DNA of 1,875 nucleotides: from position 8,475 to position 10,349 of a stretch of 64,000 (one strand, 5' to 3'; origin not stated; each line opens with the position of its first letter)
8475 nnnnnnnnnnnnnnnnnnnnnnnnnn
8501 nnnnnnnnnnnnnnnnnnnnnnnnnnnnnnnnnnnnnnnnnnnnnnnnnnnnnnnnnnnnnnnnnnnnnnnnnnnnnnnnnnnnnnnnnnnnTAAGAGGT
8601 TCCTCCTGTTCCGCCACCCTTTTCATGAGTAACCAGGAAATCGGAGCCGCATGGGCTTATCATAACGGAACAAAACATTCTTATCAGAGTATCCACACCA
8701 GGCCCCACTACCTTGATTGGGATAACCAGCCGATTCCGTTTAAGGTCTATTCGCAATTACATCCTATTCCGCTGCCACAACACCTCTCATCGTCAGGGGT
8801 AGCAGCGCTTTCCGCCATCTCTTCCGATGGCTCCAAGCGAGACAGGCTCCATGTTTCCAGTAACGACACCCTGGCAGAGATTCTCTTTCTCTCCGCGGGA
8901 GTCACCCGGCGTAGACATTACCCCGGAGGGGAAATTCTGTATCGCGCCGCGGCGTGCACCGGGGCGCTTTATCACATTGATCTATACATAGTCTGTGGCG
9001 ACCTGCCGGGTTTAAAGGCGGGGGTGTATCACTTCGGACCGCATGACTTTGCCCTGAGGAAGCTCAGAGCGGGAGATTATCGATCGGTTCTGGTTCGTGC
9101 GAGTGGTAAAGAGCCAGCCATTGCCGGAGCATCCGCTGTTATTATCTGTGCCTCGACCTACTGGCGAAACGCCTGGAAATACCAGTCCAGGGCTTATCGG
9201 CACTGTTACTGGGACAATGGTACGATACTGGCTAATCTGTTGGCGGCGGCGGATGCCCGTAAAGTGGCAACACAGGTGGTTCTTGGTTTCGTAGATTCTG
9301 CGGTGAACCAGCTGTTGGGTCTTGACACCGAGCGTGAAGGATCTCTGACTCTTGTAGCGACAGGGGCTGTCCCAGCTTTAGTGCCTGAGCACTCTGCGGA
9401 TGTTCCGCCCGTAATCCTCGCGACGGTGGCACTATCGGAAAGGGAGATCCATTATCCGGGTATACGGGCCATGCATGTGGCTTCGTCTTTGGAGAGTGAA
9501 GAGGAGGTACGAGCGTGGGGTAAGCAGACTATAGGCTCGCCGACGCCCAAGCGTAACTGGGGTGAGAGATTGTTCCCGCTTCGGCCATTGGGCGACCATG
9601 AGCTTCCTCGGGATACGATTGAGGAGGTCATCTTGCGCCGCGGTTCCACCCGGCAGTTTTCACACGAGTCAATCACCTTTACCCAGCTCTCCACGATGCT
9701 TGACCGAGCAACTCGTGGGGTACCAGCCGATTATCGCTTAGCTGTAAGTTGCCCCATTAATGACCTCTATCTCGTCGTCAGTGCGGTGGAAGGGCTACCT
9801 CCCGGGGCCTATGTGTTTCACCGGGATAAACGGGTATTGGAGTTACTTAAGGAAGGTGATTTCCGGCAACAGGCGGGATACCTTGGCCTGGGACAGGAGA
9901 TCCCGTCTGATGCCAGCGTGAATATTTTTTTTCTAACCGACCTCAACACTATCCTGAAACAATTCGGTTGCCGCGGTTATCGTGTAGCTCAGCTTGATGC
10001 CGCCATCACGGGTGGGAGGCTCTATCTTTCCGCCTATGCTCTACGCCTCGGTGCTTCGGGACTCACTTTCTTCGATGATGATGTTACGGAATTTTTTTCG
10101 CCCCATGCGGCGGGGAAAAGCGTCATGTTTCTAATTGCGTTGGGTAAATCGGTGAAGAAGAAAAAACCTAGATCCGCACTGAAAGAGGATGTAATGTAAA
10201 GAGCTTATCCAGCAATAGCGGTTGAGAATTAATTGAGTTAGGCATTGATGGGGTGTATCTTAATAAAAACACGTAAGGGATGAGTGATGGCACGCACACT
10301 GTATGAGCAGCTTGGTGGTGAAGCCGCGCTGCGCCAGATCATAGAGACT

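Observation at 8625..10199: Standalone double-domain SagB-type dehydrogenase at the end of the suf Fe-S operon, without YcaO/cyclodehydratase partners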

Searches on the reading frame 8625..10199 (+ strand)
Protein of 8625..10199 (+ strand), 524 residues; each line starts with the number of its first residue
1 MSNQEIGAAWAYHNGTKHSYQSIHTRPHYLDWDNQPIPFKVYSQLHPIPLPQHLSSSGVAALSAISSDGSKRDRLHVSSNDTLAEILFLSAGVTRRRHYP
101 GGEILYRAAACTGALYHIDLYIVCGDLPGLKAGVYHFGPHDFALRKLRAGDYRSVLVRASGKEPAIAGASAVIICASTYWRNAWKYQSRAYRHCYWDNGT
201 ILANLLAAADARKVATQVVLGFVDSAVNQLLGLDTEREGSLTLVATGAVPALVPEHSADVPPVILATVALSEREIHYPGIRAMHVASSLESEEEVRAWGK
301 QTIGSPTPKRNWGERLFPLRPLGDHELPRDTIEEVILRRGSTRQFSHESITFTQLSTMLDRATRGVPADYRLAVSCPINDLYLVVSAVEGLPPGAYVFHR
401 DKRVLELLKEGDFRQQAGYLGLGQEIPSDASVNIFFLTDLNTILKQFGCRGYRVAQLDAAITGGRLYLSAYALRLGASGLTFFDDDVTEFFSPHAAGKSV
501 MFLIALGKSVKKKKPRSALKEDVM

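Call 3: search_protein_families(library=ncbifam, proteins=[window:8625-10196:+], max_evalue=0.01)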
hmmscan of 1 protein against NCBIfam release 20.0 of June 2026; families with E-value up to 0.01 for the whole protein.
window:8625-10196:+ (524 aa): 2 families
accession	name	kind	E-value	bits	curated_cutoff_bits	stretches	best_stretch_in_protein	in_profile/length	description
TIGR03605.1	antibiot_sagB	domain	5.1e-46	156.3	78.4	2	81-246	3-171/173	SagB family peptide dehydrogenase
TIGR04511.1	SagB_rel_DH_2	exception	7.4e-25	87.8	240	2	72-247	187-367/380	putative peptide maturation dehydrogenase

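Call 4: search_protein_families(library=pfam, proteins=[window:8625-10196:+], max_evalue=0.01)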
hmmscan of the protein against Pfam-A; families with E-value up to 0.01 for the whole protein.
window:8625-10196:+ (524 aa): 1 family
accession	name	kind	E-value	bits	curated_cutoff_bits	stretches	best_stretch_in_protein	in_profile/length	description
PF00881.29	Nitroreductase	-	4.7e-17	63.1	23.5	2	336-488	1-148/167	Nitroreductase family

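Call 5: find_encoding_contigs(protein=window:8625-10199:+, flank=10000, max_places=6)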
Protein window:8625-10199:+ (524 aa): 2 contigs read that carry it; 1 place shown.
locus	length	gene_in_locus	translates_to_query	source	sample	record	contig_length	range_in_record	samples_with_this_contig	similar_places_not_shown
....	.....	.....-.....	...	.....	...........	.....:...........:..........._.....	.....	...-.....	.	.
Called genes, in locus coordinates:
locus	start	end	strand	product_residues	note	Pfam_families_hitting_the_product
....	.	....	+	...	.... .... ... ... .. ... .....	?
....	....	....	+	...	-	-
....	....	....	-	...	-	-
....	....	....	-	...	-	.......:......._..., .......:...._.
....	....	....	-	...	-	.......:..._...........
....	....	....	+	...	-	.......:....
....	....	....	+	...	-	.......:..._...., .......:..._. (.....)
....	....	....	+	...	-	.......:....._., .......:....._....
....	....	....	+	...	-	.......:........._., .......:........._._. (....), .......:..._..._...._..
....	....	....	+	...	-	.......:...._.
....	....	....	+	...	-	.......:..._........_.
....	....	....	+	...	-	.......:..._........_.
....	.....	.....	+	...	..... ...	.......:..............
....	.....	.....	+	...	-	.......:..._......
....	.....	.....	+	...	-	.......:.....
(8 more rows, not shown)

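Call 6: find_homologous_proteins(query=window:8625-10196:+)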
Query window:8625-10196:+ (524 aa): 7999 proteins with E <= 0.001 among 8000 candidates; the best 120 are listed.
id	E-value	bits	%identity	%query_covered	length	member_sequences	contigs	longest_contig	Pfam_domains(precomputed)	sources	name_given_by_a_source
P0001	0.0e+0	1198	100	100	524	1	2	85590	PF00881.30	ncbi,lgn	ncbi:MAG: SagB/ThcOx family dehydrogenase [Candidatus Binatia bacterium]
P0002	3.0e-252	856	73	98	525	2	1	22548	PF00881.30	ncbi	ncbi:MAG: SagB/ThcOx family dehydrogenase [Candidatus Binatia bacterium]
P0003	6.0e-252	855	73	98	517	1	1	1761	PF00881.30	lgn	-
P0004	6.9e-252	855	73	98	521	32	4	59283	PF00881.30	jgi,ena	-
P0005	3.3e-251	853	73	98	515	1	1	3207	PF00881.30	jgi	jgi:SagB-type dehydrogenase family enzyme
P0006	2.0e-249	847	72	98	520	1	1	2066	PF00881.30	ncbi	-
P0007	1.0e-248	844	72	98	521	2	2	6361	PF00881.30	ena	-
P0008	2.8e-248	843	72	98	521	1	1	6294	PF00881.30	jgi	-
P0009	4.3e-248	842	72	98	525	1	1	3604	PF00881.30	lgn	-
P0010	7.0e-247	838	71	98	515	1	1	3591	PF00881.30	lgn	-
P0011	1.5e-245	834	71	98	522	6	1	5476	PF00881.30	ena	-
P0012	6.4e-245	832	71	98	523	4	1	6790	PF00881.30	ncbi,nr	ncbi:MAG: SagB family peptide dehydrogenase [Deltaproteobacteria bacterium]|nr:SagB family peptide d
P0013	1.9e-243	827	70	98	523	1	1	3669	PF00881.30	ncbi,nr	ncbi:MAG: SagB/ThcOx family dehydrogenase [Deltaproteobacteria bacterium]|nr:SagB/ThcOx family dehyd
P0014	3.4e-243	826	71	98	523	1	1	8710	PF00881.30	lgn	-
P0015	4.3e-243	826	71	98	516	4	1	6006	PF00881.30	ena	-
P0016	6.3e-243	825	70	98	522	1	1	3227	PF00881.30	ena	-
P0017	7.7e-243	825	70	98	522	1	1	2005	PF00881.30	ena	-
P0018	3.7e-242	823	71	98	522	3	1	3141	PF00881.30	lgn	-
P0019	2.3e-241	820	69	98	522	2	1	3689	PF00881.30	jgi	-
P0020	6.6e-241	819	71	98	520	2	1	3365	PF00881.30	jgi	-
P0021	4.0e-240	816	69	98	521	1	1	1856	PF00881.30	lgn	-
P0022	6.3e-240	815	70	98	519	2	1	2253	PF00881.30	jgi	jgi:SagB-type dehydrogenase family enzyme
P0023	1.8e-239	814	70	98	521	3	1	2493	PF00881.30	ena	-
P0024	8.8e-239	812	70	98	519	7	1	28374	PF00881.30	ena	-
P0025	1.3e-238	811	70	98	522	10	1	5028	PF00881.30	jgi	jgi:SagB-type dehydrogenase family enzyme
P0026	5.1e-238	809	69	98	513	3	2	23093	PF00881.30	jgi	jgi:SagB-type dehydrogenase family enzyme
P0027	6.5e-238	809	69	98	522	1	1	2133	PF00881.30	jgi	jgi:SagB-type dehydrogenase family enzyme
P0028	2.3e-237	807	70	98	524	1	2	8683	PF00881.30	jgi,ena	-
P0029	7.9e-237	805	70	98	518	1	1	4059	PF00881.30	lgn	-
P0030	1.0e-236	805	70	98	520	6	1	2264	PF00881.30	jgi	jgi:SagB-type dehydrogenase family enzyme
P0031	1.5e-236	804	69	98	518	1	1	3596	PF00881.30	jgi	jgi:SagB-type dehydrogenase family enzyme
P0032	5.6e-236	802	68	98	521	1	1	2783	PF00881.30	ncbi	-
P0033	1.3e-235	801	69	98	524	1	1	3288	PF00881.30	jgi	jgi:SagB-type dehydrogenase family enzyme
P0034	1.6e-235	801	69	98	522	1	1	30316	PF00881.30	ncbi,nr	ncbi:MAG: SagB/ThcOx family dehydrogenase [Deltaproteobacteria bacterium]|nr:SagB/ThcOx family dehyd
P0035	1.8e-235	801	70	98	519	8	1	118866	PF00881.30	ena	-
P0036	2.3e-235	800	69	98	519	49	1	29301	PF00881.30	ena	-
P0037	2.5e-235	800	69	98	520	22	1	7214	PF00881.30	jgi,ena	jgi:SagB-type dehydrogenase family enzyme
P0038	3.4e-235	800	68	98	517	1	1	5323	PF00881.30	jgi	jgi:SagB-type dehydrogenase family enzyme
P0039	3.7e-235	800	69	98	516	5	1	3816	PF00881.30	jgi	-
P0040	5.9e-235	799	68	98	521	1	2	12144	PF00881.30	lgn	-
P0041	7.8e-235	799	69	98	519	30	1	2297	PF00881.30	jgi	jgi:SagB-type dehydrogenase family enzyme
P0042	1.3e-234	798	68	98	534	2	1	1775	PF00881.30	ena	-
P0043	1.6e-234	797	69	98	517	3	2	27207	PF00881.30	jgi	jgi:SagB-type dehydrogenase family enzyme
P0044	1.9e-234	797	68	98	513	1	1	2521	PF00881.30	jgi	jgi:SagB-type dehydrogenase family enzyme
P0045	1.9e-234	797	68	98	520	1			PF00881.30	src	-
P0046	2.2e-234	797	69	96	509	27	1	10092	PF00881.30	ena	-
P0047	3.7e-234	796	70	98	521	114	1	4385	PF00881.30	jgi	-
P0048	5.0e-234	796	68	98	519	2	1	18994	PF00881.30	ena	-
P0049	1.2e-233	795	68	98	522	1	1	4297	PF00881.30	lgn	-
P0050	1.2e-233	795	68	98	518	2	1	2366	PF00881.30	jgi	jgi:SagB-type dehydrogenase family enzyme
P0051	1.4e-233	794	69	98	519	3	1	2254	PF00881.30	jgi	jgi:SagB-type dehydrogenase family enzyme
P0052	2.0e-233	794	68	98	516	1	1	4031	PF00881.30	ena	-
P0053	2.1e-233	794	68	98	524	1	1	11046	PF00881.30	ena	-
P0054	2.5e-233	794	69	98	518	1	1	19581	PF00881.30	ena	-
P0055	2.5e-233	794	68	98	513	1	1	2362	PF00881.30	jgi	jgi:SagB-type dehydrogenase family enzyme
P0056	3.1e-233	793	68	98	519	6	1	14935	PF00881.30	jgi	jgi:SagB-type dehydrogenase family enzyme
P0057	3.4e-233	793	68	98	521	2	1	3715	PF00881.30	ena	-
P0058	5.7e-233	792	68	98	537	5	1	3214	PF00881.30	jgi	jgi:SagB-type dehydrogenase family enzyme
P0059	6.9e-233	792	68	98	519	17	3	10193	PF00881.30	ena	-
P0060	7.4e-233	792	68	98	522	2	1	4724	PF00881.30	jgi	jgi:SagB-type dehydrogenase family enzyme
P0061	8.3e-233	792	68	98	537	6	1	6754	PF00881.30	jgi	jgi:SagB-type dehydrogenase family enzyme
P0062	8.8e-233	792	68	98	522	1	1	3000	PF00881.30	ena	-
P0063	1.7e-232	791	68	98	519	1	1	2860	PF00881.30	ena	-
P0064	2.8e-232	790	68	98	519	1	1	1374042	PF00881.30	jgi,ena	jgi:SagB-type dehydrogenase family enzyme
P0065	3.3e-232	790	67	98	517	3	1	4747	PF00881.30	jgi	-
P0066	3.5e-232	790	68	98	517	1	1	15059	PF00881.30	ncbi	-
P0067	3.6e-232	790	68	98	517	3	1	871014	PF00881.30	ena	-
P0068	4.7e-232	789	68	98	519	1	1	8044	PF00881.30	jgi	jgi:SagB-type dehydrogenase family enzyme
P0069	5.2e-232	789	68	98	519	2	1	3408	PF00881.30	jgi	jgi:SagB-type dehydrogenase family enzyme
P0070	1.0e-231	788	68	98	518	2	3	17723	PF00881.30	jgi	jgi:SagB-type dehydrogenase family enzyme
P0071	1.1e-231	788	68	98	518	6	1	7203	PF00881.30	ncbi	-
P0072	1.7e-231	788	68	98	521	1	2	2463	PF00881.30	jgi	jgi:SagB-type dehydrogenase family enzyme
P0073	2.0e-231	787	68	98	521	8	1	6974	PF00881.30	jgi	-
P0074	2.0e-231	787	68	98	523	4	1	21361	PF00881.30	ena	-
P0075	4.4e-231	786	66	100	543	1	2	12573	PF00881.30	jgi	jgi:SagB-type dehydrogenase family enzyme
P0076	5.4e-231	786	67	98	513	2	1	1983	PF00881.30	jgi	jgi:SagB-type dehydrogenase family enzyme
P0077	6.2e-231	786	68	98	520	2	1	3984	PF00881.30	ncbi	-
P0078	6.3e-231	786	68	98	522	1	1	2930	PF00881.30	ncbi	-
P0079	9.9e-231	785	67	98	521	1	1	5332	PF00881.30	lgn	-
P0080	1.0e-230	785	67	98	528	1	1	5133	PF00881.30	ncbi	-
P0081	1.3e-230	785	68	98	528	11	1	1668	PF00881.30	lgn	-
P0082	1.5e-230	784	68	98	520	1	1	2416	PF00881.30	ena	-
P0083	2.6e-230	784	68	98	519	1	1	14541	PF00881.30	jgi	jgi:SagB-type dehydrogenase family enzyme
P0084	3.2e-230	783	67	98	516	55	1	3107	PF00881.30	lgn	-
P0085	3.5e-230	783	68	98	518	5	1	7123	PF00881.30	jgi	jgi:SagB-type dehydrogenase family enzyme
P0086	3.6e-230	783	67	98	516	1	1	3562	PF00881.30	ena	-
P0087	4.5e-230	783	67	98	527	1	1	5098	PF00881.30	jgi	jgi:SagB-type dehydrogenase family enzyme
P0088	4.7e-230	783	67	98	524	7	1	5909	PF00881.30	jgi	jgi:SagB-type dehydrogenase family enzyme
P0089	4.8e-230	783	68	98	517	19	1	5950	PF00881.30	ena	-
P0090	6.8e-230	782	68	98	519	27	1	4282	PF00881.30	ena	-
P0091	8.5e-230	782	67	98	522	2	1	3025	PF00881.30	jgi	jgi:SagB-type dehydrogenase family enzyme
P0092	8.6e-230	782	68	98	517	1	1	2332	PF00881.30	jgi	jgi:SagB-type dehydrogenase family enzyme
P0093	9.5e-230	782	67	98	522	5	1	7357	PF00881.30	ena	-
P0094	1.0e-229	782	68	98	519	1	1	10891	PF00881.30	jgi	jgi:SagB-type dehydrogenase family enzyme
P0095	1.2e-229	781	67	98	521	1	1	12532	PF00881.30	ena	-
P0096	1.7e-229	781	67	98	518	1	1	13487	PF00881.30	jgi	jgi:SagB-type dehydrogenase family enzyme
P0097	1.8e-229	781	68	98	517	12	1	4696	PF00881.30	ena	-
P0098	2.3e-229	780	68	98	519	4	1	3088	PF00881.30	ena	-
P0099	2.6e-229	780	67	99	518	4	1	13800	PF00881.30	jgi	jgi:SagB-type dehydrogenase family enzyme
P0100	2.8e-229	780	67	98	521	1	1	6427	PF00881.30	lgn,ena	-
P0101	3.2e-229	780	67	98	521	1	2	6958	PF00881.30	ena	-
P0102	3.4e-229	780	67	99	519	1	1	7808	PF00881.30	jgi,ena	jgi:SagB-type dehydrogenase family enzyme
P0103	3.5e-229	780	67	98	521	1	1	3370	PF00881.30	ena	-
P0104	4.3e-229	780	68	98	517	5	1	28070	PF00881.30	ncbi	-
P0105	4.3e-229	780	66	98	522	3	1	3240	PF00881.30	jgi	-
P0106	5.5e-229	779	67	98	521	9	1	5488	PF00881.30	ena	-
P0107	5.7e-229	779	67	98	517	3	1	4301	PF00881.30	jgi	jgi:SagB-type dehydrogenase family enzyme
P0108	5.8e-229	779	68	98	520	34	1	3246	PF00881.30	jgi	-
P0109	6.1e-229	779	67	98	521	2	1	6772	PF00881.30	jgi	-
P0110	6.7e-229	779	68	98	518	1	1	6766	PF00881.30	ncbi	-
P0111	7.4e-229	779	67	98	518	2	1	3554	PF00881.30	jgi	jgi:SagB-type dehydrogenase family enzyme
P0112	7.5e-229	779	67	98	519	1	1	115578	PF00881.30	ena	-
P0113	8.2e-229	779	68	98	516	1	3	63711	PF00881.30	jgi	jgi:SagB-type dehydrogenase family enzyme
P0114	1.0e-228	778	66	98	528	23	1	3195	PF00881.30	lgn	-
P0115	1.2e-228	778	67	98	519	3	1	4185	PF00881.30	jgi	jgi:SagB-type dehydrogenase family enzyme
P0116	1.3e-228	778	68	98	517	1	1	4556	PF00881.30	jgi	jgi:SagB-type dehydrogenase family enzyme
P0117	1.3e-228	778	68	98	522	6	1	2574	PF00881.30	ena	-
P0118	1.5e-228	778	68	98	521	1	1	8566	PF00881.30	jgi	jgi:SagB-type dehydrogenase family enzyme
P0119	2.0e-228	777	68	98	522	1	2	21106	PF00881.30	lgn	-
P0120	2.0e-228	777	66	98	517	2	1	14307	PF00881.30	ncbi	-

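Call 9: find_related_loci(query=A1, collection=genome_contigs, flank=10000)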
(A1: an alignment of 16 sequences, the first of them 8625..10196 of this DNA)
Query A1 (524 aa) in genome_contigs; peptide patterns used: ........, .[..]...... (x = any residue, [..] = any of these).
590 stretches matched a pattern; 568 encode a relative of the query (tblastn E <= 1e-3); the best 80 are kept; 79 distinct loci.
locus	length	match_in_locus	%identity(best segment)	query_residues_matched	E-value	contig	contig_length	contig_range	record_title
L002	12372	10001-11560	73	1-513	0e+0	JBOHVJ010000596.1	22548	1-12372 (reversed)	MAG: Candidatus Binatia bacterium isolate M3-S_metawrap_bin.153 k127_3900136, whole genome shotgun sequence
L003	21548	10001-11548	70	1-513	0e+0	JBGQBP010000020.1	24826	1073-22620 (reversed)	MAG: Candidatus Binatia bacterium isolate OBJ2_061818_110_61 k141_169365_length_24826_cov_44.0723, whole genome shotgun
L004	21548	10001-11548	68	1-513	0e+0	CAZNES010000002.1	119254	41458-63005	MAG TPA_asm: uncultured Syntrophobacteraceae bacterium isolate SRP119689_co1_315 genome assembly, contig: NODE_126_lengt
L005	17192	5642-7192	69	1-514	0e+0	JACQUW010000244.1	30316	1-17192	MAG: Deltaproteobacteria bacterium isolate NC_groundwater_1447_Ag_S-0.65um_55_23 S_p65_S5_coassembly_k141_3196123, whole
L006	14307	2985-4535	66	1-514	0e+0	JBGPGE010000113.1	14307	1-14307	MAG: Candidatus Binatia bacterium isolate OBJ_0618_7090110_5 k141_4556992_length_14307_cov_17.3653, whole genome shotgun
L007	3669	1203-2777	70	1-516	0e+0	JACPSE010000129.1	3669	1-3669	MAG: Deltaproteobacteria bacterium isolate NC_groundwater_697_Ag_S-0.2um_55_12 S36_SO-2_scaffold_401472, whole genome sh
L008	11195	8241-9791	68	1-513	0e+0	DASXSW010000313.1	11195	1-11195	MAG TPA_asm: Candidatus Binatia bacterium isolate SMAG_U4676 k141_284226, whole genome shotgun sequence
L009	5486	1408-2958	68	1-514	0e+0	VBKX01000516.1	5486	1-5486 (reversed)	MAG: Deltaproteobacteria bacterium isolate DP_20 14_0903_13_30cm_scaffold_5992506, whole genome shotgun sequence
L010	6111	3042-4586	67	1-513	0e+0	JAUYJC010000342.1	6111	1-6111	MAG: Deltaproteobacteria bacterium isolate C24_metabat.bin.121_sub C24_k141_347285, whole genome shotgun sequence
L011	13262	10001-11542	69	1-513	0e+0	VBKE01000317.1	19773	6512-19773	MAG: Deltaproteobacteria bacterium isolate DP_1 14_1009_09_30cm_scaffold_1663, whole genome shotgun sequence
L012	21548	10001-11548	67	1-513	0e+0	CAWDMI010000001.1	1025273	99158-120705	MAG: uncultured delta proteobacterium isolate MFD04944.bin.2.54 genome assembly, contig: contig_16567, whole genome shot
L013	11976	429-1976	65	1-513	0e+0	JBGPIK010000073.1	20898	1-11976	MAG: Candidatus Binatia bacterium isolate OBJ_0618_7090110_336 k141_423275_length_20898_cov_20.4999, whole genome shotgu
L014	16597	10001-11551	66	1-513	0e+0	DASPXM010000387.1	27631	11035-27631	MAG TPA_asm: Verrucomicrobiia bacterium isolate SMAG_U11567 k141_988968, whole genome shotgun sequence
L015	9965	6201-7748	66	1-513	0e+0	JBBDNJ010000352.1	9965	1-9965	MAG: Candidatus Binatia bacterium isolate LejiaB_54_11 Lejia_B_8712_length_9965_cov_6, whole genome shotgun sequence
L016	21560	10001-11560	64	1-517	0e+0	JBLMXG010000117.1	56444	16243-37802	MAG: Chloroflexota bacterium isolate MAG262 PRJNA957066_bin42_renamed_116, whole genome shotgun sequence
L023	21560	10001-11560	65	1-517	0e+0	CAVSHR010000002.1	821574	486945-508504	MAG: uncultured delta proteobacterium isolate MFD05684.bin.2.48 genome assembly, contig: contig_15338, whole genome shot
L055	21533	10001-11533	62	1-514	0e+0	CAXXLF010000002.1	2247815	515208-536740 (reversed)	MAG: Candidatus Binatia bacterium isolate 50cad74d-8dc2-4fe2-a9fc-fc20900c681e genome assembly, contig: contig_2, whole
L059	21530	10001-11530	59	1-513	0e+0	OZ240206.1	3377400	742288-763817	MAG: Dehalococcoidia bacterium isolate 2e453fae-0281-4c22-a0b3-57af5dde5db4 genome assembly, chromosome: 1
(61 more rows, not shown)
